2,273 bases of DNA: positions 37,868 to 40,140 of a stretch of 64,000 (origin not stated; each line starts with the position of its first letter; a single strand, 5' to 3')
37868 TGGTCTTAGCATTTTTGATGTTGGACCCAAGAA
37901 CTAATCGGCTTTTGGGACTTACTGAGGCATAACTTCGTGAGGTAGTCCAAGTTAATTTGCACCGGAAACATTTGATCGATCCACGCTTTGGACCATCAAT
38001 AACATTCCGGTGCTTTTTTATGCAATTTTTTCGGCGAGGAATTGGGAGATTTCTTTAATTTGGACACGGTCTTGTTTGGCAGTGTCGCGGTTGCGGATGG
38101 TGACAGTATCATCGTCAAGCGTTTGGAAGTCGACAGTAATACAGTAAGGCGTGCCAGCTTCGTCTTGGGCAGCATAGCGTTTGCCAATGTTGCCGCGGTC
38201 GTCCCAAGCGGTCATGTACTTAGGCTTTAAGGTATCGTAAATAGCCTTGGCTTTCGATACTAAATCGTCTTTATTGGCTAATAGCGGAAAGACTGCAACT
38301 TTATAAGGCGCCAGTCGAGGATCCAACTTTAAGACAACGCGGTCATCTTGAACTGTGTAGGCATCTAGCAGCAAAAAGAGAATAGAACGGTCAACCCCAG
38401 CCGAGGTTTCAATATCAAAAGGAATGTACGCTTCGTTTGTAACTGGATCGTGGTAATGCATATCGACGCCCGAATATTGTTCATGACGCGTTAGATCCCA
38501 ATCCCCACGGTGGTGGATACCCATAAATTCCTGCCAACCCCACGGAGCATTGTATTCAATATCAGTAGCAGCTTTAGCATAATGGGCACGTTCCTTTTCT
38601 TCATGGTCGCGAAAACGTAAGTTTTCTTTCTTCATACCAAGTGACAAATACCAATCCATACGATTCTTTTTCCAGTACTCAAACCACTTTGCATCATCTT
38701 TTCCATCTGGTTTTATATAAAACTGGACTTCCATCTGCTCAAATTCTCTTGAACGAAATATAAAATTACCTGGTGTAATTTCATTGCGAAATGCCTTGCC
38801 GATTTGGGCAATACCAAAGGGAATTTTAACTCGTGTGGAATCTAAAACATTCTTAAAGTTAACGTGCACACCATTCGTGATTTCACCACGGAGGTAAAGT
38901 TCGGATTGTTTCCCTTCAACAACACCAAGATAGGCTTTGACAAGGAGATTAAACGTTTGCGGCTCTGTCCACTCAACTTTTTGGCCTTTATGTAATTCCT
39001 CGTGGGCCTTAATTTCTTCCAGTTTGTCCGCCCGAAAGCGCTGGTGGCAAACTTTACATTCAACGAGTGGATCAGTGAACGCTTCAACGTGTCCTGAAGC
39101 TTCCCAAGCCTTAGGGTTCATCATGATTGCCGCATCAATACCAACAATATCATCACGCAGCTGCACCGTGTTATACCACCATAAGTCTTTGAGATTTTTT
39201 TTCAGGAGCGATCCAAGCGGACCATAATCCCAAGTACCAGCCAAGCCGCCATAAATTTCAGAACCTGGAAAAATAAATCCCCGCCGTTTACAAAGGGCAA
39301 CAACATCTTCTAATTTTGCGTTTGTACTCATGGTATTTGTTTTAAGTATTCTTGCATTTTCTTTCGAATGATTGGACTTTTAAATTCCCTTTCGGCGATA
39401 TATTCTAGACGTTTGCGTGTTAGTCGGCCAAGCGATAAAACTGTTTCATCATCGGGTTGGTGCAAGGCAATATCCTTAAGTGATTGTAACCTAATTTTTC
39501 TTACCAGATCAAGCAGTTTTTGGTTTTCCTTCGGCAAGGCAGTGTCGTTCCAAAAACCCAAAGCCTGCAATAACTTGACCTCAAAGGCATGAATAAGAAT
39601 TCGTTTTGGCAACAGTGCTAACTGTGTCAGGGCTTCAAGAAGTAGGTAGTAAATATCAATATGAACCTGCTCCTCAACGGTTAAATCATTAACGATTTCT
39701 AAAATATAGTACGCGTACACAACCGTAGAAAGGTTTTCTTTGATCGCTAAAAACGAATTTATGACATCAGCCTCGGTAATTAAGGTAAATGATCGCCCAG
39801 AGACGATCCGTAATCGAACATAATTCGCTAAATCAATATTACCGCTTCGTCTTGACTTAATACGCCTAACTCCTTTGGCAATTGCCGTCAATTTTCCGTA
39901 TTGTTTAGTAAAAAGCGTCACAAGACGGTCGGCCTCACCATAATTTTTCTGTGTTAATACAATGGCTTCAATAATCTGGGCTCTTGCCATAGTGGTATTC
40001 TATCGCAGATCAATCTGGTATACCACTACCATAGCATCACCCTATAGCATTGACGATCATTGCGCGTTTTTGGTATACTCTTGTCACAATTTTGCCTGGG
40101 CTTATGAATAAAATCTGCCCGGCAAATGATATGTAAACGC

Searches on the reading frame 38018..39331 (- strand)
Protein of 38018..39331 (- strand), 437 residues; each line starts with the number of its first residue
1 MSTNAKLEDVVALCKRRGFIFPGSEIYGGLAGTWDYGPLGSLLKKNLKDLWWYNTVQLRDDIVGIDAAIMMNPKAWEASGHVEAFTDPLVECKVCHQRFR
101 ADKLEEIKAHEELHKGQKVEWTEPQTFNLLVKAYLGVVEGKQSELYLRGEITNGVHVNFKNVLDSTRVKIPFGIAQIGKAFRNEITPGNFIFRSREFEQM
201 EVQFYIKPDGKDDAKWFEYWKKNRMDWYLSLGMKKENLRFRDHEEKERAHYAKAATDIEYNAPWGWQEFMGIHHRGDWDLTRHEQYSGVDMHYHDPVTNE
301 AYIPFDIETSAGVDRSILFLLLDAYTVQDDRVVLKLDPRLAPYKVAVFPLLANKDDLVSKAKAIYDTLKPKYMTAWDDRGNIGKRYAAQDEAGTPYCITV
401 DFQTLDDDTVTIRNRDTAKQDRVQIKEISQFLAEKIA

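Call 100: search_protein_families(library=pfam, max_evalue=0.00001, proteins=[window:38018-39331:-])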
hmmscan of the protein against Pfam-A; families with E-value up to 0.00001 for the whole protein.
window:38018-39331:- (437 aa): 2 families
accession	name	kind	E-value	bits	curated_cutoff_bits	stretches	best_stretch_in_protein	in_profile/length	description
PF03129.25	HGTP_anticodon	-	8.9e-19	67.9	21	1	344-434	1-93/94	Anticodon binding domain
PF00587.30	tRNA-synt_2b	-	1.5e-07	32.1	29.3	1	142-260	8-120/179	tRNA synthetase class II core domain (G, H, P, S and T)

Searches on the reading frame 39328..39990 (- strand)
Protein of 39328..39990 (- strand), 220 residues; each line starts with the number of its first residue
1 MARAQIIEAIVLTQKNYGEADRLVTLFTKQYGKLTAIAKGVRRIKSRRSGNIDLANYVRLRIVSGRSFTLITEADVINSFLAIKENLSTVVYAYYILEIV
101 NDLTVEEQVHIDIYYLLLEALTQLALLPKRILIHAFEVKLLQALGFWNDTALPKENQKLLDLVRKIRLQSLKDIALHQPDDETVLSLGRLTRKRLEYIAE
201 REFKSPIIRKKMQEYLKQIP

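Call 100: search_protein_families(library=pfam, max_evalue=0.00001, proteins=[window:39328-39990:-])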
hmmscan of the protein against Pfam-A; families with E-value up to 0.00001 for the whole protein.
window:39328-39990:- (220 aa): 2 families
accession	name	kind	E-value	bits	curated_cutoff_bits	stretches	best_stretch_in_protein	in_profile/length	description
PF11967.14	RecO_N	-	7e-21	74.5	27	1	7-80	6-80/80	Recombination protein O N terminal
PF02565.21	RecO_C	-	6.6e-08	32.9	22.1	1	86-146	3-64/157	Recombination protein O C terminal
